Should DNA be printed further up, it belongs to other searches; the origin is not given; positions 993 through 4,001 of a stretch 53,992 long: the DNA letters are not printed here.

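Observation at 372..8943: TusA/DsrE sulfur-carrier operon fused to a non-canonical HdrA/MvhD/QmoC-like redox module without any HdrB/CCG subunit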

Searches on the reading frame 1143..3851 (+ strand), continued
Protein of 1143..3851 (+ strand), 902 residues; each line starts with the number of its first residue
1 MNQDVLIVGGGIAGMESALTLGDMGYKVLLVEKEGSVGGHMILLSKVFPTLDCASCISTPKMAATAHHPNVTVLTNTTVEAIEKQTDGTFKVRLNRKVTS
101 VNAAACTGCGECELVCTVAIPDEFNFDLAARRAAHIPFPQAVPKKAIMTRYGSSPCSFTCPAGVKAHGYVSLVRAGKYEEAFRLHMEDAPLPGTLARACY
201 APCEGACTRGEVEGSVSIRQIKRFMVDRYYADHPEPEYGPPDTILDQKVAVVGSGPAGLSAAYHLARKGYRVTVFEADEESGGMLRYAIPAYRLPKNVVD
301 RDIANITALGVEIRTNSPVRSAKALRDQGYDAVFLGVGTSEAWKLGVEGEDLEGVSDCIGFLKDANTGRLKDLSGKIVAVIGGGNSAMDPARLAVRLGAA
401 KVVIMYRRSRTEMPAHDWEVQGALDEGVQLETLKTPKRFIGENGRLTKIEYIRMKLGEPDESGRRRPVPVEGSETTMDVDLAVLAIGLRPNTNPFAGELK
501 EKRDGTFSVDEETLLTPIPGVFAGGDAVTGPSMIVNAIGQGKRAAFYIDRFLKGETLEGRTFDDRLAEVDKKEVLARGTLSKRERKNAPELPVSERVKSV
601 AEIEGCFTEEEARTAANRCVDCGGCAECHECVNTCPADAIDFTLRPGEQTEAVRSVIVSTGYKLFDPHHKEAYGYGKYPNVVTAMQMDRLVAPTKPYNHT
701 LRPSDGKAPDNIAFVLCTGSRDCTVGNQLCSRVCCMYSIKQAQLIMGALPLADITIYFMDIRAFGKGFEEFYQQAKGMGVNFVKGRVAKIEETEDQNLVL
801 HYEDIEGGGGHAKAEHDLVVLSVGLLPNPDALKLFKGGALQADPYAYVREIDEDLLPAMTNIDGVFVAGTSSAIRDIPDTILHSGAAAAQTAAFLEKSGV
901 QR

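Call 62: search_protein_families(library=pfam, proteins=[L041:18827-19687:+, L041:17439-18374:+, L041:18364-18822:+, L041:16053-16535:+, L041:17186-17524:+, L012:15943-16557:+, L006:16281-16856:+, L013:3452-3838:-, L074:8621-9001:-], max_evalue=0.0001)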
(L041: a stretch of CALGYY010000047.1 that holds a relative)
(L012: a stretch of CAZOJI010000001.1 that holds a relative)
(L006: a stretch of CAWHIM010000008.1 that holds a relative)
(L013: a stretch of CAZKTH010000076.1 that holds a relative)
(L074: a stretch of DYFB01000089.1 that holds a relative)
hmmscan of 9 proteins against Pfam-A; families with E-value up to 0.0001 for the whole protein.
L041:18827-19687:+ (286 aa): 7 families
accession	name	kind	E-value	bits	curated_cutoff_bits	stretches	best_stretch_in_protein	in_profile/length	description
PF01656.29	CbiA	-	6.1e-18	65.4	25.4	1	4-261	1-123/125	CobQ/CobB/MinD/ParA nucleotide binding domain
PF10609.15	ParA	-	8.1e-12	45.5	27.1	1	4-46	6-48/246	NUBPL iron-transfer P-loop NTPase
PF13614.12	AAA_31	-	9.4e-10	39.1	27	0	3-41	3-41/177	AAA domain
PF00037.32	Fer4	-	3.8e-07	30.1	21.1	0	96-112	2-18/24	4Fe-4S binding domain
PF13237.11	Fer4_10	-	1.9e-06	28.2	25.5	1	65-112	3-52/53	4Fe-4S dicluster domain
PF00142.24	Fer4_NifH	-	2.3e-06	27.7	25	0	8-55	6-53/271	4Fe-4S iron sulfur cluster binding proteins, NifH/frxC family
PF12838.12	Fer4_7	-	1.4e-05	25.9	27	1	71-116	2-52/52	4Fe-4S dicluster domain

L041:17439-18374:+ (311 aa): 1 family
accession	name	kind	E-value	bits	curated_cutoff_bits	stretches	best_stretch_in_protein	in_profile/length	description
PF01937.24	ARMT1-like_dom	-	6.5e-57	193.5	25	1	35-305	3-310/311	Damage-control phosphatase ARMT1-like domain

L041:18364-18822:+ (152 aa): 1 family
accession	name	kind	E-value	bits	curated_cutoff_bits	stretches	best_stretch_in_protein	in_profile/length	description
PF08821.16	CGGC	-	1e-28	100.1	27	1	10-113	1-106/106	CGGC domain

L041:16053-16535:+ (160 aa): 1 family
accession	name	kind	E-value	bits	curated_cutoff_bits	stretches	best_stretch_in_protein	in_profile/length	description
PF02001.22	DUF134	-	1.1e-21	77.7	27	1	4-97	6-95/98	Protein of unknown function DUF134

L041:17186-17524:+ (112 aa): 1 family
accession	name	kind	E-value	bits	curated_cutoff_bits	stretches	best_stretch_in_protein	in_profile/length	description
PF02579.22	Nitro_FeMo-Co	-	2.4e-16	60.2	26.3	1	12-99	3-93/94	Dinitrogenase iron-molybdenum cofactor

L012:15943-16557:+ (204 aa): 0 families

L006:16281-16856:+ (191 aa): 2 families
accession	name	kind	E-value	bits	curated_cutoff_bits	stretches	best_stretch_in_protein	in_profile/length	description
PF03061.28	4HBT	-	7e-11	42.7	20.6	1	89-171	2-74/79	Thioesterase superfamily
PF22636.2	FlK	-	1.9e-05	25.2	27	1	129-179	45-95/103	Fluoroacetyl-CoA-specific thioesterase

L013:3452-3838:- (128 aa): 0 families

L074:8621-9001:- (126 aa): 1 family
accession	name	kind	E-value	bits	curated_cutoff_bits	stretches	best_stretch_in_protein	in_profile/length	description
PF02583.22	Trns_repr_metal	-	2.1e-23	83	22.8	1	45-124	3-78/78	Metal-sensitive transcriptional repressor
